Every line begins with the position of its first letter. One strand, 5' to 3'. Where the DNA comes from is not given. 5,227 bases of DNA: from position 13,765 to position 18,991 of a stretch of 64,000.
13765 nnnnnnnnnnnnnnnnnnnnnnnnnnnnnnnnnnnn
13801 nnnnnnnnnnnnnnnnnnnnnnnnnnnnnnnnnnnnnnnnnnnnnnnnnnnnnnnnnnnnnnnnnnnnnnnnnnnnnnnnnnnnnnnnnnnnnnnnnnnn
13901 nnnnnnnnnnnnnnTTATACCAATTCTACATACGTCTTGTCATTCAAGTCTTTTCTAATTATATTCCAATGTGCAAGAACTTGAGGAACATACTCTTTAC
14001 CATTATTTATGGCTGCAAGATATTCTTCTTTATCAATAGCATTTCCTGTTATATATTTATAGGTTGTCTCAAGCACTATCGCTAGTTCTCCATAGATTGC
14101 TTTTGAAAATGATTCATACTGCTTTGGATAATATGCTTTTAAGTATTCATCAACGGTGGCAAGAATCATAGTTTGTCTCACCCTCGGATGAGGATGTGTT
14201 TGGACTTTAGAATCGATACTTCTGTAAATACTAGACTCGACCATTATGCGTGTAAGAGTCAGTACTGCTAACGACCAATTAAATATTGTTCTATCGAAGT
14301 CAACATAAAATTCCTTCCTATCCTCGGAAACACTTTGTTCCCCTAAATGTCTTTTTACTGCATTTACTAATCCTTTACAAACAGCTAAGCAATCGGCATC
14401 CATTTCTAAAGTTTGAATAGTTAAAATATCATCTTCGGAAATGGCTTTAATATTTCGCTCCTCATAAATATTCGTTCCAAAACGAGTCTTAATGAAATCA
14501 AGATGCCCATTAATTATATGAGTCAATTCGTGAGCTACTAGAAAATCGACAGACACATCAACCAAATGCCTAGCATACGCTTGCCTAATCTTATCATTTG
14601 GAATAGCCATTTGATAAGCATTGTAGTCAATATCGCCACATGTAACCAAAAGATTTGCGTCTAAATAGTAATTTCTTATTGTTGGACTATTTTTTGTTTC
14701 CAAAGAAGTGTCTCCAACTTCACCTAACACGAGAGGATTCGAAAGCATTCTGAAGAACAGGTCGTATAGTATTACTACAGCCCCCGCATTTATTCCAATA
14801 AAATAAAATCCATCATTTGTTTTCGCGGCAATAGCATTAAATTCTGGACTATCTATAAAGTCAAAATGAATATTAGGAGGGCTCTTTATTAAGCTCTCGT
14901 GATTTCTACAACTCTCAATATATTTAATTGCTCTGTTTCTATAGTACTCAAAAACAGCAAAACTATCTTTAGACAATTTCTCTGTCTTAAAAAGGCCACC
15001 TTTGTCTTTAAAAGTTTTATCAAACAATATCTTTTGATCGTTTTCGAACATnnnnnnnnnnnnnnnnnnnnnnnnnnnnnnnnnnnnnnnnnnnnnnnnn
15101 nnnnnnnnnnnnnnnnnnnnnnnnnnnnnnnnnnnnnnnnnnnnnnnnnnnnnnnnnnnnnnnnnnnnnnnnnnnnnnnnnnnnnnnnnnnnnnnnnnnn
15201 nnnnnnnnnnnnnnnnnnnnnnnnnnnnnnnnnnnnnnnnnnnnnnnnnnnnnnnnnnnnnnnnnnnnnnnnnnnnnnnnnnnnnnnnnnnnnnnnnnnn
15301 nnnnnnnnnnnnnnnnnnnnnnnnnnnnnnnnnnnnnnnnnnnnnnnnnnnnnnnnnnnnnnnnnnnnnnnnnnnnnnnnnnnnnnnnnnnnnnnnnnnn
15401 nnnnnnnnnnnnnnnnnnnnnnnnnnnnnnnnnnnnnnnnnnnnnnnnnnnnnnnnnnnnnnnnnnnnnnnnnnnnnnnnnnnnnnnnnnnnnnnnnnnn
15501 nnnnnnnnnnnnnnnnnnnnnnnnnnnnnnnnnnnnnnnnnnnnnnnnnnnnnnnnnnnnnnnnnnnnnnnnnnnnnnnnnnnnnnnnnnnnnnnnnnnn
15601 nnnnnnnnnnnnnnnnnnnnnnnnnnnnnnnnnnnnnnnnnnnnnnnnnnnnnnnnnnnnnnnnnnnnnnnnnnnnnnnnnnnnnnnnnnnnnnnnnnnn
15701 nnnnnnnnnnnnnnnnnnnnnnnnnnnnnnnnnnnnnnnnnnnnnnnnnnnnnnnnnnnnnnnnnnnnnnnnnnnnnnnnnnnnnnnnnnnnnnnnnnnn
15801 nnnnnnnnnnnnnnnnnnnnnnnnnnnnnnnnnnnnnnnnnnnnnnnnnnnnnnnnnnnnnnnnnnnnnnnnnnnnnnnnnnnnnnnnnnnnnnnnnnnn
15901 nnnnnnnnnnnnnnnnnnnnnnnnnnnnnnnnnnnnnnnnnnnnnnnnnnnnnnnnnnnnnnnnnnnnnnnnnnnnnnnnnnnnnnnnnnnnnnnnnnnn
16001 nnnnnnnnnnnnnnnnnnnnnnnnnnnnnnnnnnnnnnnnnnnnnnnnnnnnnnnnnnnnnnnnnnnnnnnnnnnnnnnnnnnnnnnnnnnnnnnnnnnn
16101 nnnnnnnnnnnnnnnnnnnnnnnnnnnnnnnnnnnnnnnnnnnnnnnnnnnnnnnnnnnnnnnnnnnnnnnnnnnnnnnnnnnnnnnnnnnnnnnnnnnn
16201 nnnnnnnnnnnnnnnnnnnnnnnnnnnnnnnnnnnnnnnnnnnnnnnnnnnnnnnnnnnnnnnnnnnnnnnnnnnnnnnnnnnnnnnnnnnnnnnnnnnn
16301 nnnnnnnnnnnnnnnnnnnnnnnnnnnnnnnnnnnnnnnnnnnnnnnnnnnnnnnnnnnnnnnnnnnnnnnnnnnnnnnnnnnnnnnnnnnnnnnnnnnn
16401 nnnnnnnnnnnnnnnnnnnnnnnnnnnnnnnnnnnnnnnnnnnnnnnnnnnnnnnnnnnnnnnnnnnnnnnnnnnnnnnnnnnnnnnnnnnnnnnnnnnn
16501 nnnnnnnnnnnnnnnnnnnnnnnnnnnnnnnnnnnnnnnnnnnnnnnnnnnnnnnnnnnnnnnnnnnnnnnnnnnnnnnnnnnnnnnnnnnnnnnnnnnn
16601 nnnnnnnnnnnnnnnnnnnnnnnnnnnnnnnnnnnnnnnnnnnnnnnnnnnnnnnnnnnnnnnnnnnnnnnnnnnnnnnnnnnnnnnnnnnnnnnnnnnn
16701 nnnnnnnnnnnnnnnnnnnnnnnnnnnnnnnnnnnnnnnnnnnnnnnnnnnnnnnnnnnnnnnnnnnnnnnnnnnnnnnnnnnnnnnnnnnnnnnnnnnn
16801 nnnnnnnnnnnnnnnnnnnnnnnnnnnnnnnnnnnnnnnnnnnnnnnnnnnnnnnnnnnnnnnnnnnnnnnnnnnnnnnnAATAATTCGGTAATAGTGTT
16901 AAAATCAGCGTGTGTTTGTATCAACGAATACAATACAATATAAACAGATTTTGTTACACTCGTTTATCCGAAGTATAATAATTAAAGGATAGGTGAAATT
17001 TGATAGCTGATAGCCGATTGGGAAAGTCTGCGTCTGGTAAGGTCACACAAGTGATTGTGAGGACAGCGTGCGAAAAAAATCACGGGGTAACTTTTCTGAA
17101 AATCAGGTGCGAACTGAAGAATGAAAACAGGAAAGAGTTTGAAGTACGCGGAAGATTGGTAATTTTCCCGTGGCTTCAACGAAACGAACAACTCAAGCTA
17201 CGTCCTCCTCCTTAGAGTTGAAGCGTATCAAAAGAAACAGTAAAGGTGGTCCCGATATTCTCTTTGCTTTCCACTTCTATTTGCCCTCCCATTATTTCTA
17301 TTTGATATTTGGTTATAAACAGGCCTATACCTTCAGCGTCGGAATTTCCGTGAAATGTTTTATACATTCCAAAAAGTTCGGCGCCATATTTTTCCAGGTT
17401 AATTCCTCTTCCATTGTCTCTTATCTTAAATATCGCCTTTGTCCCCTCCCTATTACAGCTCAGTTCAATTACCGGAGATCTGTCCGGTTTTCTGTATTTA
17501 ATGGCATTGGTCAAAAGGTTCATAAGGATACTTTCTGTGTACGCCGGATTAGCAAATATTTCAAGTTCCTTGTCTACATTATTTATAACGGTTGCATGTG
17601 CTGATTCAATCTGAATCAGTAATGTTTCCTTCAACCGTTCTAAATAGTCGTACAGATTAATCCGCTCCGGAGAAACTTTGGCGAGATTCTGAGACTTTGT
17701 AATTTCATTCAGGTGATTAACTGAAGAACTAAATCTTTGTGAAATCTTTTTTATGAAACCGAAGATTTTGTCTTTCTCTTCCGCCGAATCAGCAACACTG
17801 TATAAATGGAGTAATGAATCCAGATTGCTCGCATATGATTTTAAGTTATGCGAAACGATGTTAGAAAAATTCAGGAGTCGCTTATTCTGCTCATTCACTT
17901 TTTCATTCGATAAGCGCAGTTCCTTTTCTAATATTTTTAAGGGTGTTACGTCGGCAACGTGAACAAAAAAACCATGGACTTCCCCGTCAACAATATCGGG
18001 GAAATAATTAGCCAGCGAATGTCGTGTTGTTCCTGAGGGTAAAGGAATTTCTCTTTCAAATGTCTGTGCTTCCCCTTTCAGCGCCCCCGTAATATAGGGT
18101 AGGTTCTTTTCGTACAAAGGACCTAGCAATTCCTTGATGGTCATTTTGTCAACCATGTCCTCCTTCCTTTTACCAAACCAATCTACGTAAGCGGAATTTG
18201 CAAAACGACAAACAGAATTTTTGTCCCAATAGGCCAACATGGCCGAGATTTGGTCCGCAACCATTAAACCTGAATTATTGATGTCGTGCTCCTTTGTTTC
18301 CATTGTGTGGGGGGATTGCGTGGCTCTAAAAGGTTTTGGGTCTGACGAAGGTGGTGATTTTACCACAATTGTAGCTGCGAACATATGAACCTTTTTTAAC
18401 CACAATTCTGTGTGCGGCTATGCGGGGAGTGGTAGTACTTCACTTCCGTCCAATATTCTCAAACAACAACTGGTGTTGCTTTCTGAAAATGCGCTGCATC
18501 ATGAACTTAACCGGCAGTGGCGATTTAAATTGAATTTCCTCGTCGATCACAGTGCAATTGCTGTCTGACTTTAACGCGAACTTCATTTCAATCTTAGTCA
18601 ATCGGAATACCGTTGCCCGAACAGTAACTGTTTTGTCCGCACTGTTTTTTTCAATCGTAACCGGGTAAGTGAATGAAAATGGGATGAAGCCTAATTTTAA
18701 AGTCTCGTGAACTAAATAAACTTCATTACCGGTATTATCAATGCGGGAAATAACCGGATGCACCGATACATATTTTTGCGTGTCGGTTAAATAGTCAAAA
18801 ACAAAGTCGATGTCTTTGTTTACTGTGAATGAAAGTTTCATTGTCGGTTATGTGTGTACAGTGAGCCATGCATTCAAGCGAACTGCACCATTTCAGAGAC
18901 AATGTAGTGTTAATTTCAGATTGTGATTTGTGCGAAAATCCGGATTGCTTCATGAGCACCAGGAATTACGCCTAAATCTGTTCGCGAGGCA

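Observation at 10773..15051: AT-rich three-gene defense-like block: HExxH zincin protein + ABC/AAA_15 ATPase + HNH nuclease (Septu-like pair with an extra metallopeptidase)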

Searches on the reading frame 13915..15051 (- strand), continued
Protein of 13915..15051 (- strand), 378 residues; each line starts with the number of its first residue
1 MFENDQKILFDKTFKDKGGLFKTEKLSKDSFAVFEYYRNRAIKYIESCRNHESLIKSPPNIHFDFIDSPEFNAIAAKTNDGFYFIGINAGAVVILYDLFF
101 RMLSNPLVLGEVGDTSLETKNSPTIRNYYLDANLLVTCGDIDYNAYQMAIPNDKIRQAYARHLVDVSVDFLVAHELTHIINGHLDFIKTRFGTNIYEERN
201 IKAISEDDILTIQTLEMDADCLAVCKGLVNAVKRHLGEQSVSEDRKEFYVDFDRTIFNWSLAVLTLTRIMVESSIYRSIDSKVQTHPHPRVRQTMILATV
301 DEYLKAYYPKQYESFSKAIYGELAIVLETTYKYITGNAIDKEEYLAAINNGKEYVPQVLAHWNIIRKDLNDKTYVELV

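Call 88: search_protein_families(library=padloc, proteins=[P0040, P0039, P0007, P0006, P0016, P0025, P0022, P0030, window:13915-15051:-], max_evalue=1)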
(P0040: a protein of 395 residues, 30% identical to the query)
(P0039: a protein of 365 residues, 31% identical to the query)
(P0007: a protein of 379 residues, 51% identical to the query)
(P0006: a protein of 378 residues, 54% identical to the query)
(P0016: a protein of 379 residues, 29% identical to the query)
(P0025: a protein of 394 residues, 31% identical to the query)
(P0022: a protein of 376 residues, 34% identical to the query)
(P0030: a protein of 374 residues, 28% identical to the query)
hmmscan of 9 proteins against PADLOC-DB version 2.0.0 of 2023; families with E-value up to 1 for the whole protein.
P0040 (395 aa): 0 families

P0039 (365 aa): 0 families

P0007 (379 aa): 1 family
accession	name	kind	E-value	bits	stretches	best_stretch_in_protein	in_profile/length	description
PDLC02355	Lit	-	0.011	13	1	157-191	138-172/290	Lit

P0006 (378 aa): 0 families

P0016 (379 aa): 0 families

P0025 (394 aa): 0 families

P0022 (376 aa): 2 families
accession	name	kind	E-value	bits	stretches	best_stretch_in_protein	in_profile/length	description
PDLC04141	capP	-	0.0075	13.8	1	155-213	69-113/242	capP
PDLC02355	Lit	-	0.11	9.7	1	148-172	144-168/290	Lit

P0030 (374 aa): 1 family
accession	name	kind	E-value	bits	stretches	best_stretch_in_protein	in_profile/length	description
PDLC02355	Lit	-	0.042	11.1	1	142-179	129-166/290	Lit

window:13915-15051:- (378 aa): 0 families

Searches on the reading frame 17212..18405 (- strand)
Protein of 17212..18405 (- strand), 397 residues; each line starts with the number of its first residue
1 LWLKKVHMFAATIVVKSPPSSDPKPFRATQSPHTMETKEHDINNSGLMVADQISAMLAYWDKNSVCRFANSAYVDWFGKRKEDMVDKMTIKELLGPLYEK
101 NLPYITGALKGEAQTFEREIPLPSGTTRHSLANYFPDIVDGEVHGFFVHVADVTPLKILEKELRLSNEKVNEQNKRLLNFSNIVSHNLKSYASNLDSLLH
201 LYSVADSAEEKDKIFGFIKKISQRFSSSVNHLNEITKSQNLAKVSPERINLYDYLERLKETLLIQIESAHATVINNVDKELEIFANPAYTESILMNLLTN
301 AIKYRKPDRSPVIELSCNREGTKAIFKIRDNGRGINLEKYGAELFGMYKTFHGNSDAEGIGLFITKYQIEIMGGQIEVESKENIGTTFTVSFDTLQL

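Call 62: search_protein_families(library=pfam, proteins=[window:17212-18405:-], max_evalue=0.001)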
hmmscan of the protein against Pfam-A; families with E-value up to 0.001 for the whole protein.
window:17212-18405:- (397 aa): 4 families
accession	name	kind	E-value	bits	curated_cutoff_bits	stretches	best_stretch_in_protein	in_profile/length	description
PF02518.31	HATPase_c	-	7.9e-17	62.1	26.4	1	291-393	7-108/111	Histidine kinase-, DNA gyrase B-, and HSP90-like ATPase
PF08448.16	PAS_4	-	1.5e-13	51.4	23.1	1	51-155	2-107/110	PAS fold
PF00989.32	PAS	-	0.00071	20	22.6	0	53-136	10-95/113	PAS fold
PF14501.12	HATPase_c_5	-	0.00089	19.6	22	0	292-384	8-94/102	GHKL domain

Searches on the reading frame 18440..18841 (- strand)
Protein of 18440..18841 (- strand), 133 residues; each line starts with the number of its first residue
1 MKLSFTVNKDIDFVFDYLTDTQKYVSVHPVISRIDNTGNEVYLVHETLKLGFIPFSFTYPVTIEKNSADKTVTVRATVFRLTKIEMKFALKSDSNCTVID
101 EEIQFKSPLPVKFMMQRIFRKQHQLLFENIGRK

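Call 62: search_protein_families(library=pfam, proteins=[window:18440-18841:-], max_evalue=0.001)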
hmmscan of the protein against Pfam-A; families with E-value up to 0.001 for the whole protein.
window:18440-18841:- (133 aa): 1 family
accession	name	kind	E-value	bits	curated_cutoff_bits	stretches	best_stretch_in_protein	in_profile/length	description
PF06240.19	COXG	-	7e-05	23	22.2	1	4-114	2-115/140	Carbon monoxide dehydrogenase subunit G (CoxG)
